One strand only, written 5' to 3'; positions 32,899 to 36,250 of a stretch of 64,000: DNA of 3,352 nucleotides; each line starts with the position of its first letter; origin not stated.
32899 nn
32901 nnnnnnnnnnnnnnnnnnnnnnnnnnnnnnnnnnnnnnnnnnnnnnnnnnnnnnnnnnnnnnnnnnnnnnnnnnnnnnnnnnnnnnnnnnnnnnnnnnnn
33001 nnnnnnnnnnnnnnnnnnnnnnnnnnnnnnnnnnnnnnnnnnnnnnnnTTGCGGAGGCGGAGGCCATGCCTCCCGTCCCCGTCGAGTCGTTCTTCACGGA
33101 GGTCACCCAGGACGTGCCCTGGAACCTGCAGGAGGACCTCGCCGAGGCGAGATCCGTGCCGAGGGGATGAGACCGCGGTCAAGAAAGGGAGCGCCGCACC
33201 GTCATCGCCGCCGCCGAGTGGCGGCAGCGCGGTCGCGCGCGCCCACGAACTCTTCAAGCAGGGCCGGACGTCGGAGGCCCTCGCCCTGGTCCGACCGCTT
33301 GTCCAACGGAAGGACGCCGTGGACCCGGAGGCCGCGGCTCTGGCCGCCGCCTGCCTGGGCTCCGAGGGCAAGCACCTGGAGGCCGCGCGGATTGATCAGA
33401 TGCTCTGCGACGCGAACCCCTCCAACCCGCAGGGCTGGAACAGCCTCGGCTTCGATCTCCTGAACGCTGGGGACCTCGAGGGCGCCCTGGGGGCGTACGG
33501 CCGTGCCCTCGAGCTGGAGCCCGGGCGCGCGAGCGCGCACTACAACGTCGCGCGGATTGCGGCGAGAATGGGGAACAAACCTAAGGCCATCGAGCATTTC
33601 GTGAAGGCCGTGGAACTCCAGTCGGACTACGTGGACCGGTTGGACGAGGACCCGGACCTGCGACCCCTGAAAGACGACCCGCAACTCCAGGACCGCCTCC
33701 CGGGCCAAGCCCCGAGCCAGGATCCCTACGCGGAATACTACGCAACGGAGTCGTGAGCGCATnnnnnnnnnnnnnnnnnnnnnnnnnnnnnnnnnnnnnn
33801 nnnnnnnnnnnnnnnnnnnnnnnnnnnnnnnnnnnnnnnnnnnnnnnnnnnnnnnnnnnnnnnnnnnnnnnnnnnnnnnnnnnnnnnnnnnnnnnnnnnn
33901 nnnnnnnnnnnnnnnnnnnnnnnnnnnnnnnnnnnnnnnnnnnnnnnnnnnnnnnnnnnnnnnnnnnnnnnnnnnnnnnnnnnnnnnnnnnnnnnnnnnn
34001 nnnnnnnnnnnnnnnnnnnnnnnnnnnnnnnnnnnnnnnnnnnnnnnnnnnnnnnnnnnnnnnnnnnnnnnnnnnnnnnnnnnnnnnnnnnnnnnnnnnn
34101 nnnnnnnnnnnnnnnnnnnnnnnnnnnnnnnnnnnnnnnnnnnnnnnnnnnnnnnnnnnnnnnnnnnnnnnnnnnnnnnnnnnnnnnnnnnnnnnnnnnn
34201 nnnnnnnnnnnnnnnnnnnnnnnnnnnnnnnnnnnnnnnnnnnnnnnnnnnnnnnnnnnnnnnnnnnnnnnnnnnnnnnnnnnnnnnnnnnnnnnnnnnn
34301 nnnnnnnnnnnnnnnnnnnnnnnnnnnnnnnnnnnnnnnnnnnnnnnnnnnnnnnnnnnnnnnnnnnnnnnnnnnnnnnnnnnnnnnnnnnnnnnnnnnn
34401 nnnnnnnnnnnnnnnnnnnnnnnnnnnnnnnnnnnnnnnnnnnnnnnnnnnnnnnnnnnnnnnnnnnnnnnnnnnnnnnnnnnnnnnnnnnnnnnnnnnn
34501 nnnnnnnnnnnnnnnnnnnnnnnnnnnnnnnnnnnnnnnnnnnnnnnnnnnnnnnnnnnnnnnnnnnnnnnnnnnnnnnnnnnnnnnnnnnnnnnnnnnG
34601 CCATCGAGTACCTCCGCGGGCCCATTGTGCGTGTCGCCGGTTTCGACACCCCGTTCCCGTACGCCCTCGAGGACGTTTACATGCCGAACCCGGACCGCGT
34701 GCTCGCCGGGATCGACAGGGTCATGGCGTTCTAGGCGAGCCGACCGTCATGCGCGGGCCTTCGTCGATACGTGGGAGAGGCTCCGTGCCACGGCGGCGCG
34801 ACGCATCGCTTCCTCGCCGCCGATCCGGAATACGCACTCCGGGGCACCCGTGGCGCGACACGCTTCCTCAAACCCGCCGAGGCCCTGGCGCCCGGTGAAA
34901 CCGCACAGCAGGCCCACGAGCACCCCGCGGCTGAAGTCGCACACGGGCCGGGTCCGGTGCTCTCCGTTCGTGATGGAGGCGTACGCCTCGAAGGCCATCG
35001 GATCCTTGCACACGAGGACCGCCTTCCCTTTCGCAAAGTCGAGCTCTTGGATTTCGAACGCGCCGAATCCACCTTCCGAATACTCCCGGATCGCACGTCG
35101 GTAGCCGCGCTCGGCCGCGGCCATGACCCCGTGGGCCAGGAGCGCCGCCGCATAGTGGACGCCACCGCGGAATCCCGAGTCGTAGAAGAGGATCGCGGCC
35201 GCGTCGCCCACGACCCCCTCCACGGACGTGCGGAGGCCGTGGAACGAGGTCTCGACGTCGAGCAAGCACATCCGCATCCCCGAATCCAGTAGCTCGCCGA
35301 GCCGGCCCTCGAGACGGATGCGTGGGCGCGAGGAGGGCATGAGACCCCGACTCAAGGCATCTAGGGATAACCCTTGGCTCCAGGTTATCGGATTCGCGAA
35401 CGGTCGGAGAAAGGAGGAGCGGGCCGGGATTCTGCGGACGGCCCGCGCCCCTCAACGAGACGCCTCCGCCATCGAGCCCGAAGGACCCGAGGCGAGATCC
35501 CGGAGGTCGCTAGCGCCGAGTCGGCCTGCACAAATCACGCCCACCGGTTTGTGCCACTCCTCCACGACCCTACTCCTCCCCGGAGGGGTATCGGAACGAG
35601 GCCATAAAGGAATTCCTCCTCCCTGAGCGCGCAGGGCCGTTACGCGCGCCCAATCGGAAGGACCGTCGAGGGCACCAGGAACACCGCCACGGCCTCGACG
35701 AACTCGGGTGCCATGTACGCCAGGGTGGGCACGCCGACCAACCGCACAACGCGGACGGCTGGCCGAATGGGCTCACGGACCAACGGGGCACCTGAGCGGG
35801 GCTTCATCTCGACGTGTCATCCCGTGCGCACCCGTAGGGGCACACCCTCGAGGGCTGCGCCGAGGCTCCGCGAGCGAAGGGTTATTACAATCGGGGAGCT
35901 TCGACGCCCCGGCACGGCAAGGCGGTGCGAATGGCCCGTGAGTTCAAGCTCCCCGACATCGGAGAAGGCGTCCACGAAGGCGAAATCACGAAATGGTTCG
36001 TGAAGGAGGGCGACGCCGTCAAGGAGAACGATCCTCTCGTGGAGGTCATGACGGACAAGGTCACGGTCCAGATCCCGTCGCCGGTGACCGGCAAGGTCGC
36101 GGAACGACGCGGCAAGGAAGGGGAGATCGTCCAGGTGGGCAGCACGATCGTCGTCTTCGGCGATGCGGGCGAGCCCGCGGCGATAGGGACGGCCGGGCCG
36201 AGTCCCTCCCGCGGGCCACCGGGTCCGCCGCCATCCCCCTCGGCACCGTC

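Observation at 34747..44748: Two V4R-domain (hydrocarbon-binding family) proteins positioned as candidate sensors for the catabolic redox operons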

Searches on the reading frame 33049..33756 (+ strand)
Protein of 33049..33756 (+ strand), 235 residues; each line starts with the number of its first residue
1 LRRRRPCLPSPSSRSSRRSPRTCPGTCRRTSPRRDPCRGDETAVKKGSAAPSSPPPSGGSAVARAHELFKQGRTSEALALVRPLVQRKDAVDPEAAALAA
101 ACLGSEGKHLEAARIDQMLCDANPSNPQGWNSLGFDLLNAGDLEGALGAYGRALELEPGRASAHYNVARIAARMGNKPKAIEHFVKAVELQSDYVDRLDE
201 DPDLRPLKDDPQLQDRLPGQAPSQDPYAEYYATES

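Call 5: search_protein_families(library=pfam, proteins=[window:33049-33756:+], max_evalue=0.01)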
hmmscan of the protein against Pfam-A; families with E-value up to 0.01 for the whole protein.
window:33049-33756:+ (235 aa): 16 families
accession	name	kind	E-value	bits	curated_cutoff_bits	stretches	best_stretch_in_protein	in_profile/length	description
PF07719.23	TPR_2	-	1.5e-15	56.4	27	2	161-193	1-33/34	Tetratricopeptide repeat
PF00515.34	TPR_1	-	1.9e-14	53.2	27.8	2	161-194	1-34/34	Tetratricopeptide repeat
PF13432.12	TPR_16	-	1.1e-12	48.6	32.7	2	136-192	6-62/65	Tetratricopeptide repeat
PF13414.12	TPR_11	-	6.2e-11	42.3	26.8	1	141-174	8-41/42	TPR repeat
PF13428.12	TPR_14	-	2.9e-08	34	23.5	1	127-169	1-43/44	Tetratricopeptide repeat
PF14559.12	TPR_19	-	3.1e-08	34.3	25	1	137-185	1-49/68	Tetratricopeptide repeat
PF13431.12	TPR_17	-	1.9e-07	31.2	24.4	1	150-182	2-34/34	Tetratricopeptide repeat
PF23914.1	TPR_CcmH_CycH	-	6.5e-06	26.5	42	1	122-176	45-99/158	Cytochrome c-type biogenesis protein H TPR domain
PF13424.12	TPR_12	-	8e-06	26.4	30.1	1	130-191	6-75/77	Tetratricopeptide repeat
PF13181.12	TPR_8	-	8.2e-06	26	25.7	1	161-193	1-33/34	Tetratricopeptide repeat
PF13371.12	TPR_9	-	9.3e-05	22.8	35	1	138-195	6-63/73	Tetratricopeptide repeat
PF13374.12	TPR_10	-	0.00027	21.3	27.5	0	131-156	6-31/42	Tetratricopeptide repeat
PF12895.13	ANAPC3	-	0.0021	18.8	27.2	0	71-115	2-45/82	Anaphase-promoting complex, cyclosome, subunit 3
PF14718.12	SLT_L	-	0.005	17.4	25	0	61-101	7-47/68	Soluble lytic murein transglycosylase L domain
PF13176.12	TPR_7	-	0.0094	16.4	27.9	0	163-190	1-28/36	Tetratricopeptide repeat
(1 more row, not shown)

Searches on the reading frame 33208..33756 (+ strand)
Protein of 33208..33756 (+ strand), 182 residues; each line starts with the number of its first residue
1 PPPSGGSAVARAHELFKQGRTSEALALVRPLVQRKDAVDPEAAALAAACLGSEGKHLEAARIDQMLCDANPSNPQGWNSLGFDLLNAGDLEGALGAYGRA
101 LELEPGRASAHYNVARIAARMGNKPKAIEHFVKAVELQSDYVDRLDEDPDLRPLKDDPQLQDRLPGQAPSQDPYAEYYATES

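Call 78: search_protein_families(library=ncbifam, proteins=[window:33208-33756:+], max_evalue=0.01)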
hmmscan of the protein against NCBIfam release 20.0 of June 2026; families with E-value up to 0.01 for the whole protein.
window:33208-33756:+ (182 aa): 15 families
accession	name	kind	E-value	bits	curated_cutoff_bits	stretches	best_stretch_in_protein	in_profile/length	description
NF047558.1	TPR_END_plus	domain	1.1e-14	54.1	32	1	110-161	1-52/56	TPR end-of-group domain-containing protein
TIGR02917.1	PEP_TPR_lipo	equivalog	5e-12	44.5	312.2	1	17-142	545-669/899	XrtA/PEP-CTERM system TPR-repeat protein PrsT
TIGR02552.1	LcrH_SycD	equivalog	2.1e-11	43.7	104.8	1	53-140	31-118/136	SycD/LcrH family type III secretion system chaperone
NF040959.1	MamA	equivalog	2.5e-09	36.9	200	1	12-140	44-171/204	magnetosome protein MamA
NF033920.0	C39_PA2778_fam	equivalog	6e-06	25.9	150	1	32-138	148-254/255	PA2778 family cysteine peptidase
TIGR02521.1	type_IV_pilW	equivalog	2.4e-05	24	154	1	79-140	36-97/234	type IV pilus biogenesis/stability protein PilW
NF002725.1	PRK02603.1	equivalog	0.00013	22.1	143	1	84-144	45-108/173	photosystem I assembly protein Ycf3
TIGR04510.1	mod_pep_cyc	subfamily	0.00014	20.6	400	0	81-141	405-465/814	putative peptide modification system cyclase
NF052415.1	T3SS_chap_SctY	equivalog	0.00015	22.3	70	0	58-129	24-98/106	type III secretion apparatus assembly chaperone SctY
NF007302.0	PRK09782.1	equivalog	0.0011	17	1223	1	79-140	580-644/990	phage receptor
NF033758.1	gliding_GltE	equivalog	0.0014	17.7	225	1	53-134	99-351/411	adventurous gliding motility TPR repeat lipoprotein GltE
TIGR03939.1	PGA_TPR_OMP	equivalog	0.0015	16.9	366.65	1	17-140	65-186/800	poly-beta-1,6 N-acetyl-D-glucosamine export porin PgaA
NF033762.1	social_mot_Tgl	equivalog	0.0016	17.9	225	1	55-134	46-126/252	social motility TPR repeat lipoprotein Tgl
NF008391.2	PRK11189.1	equivalog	0.0031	17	250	1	60-115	84-140/297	lipoprotein NlpI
NF047507.1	TPR_BatC_Lepto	exception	0.006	16.1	175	0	107-141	95-129/214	TPR repeat-containing protein BatC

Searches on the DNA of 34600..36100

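Call 45: search_rna_families(source=window, start=34600, end=36100, threshold=evalue, max_evalue=1, show_alignments=2)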
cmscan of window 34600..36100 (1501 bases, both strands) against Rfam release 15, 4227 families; matches with E-value up to 1: 0.
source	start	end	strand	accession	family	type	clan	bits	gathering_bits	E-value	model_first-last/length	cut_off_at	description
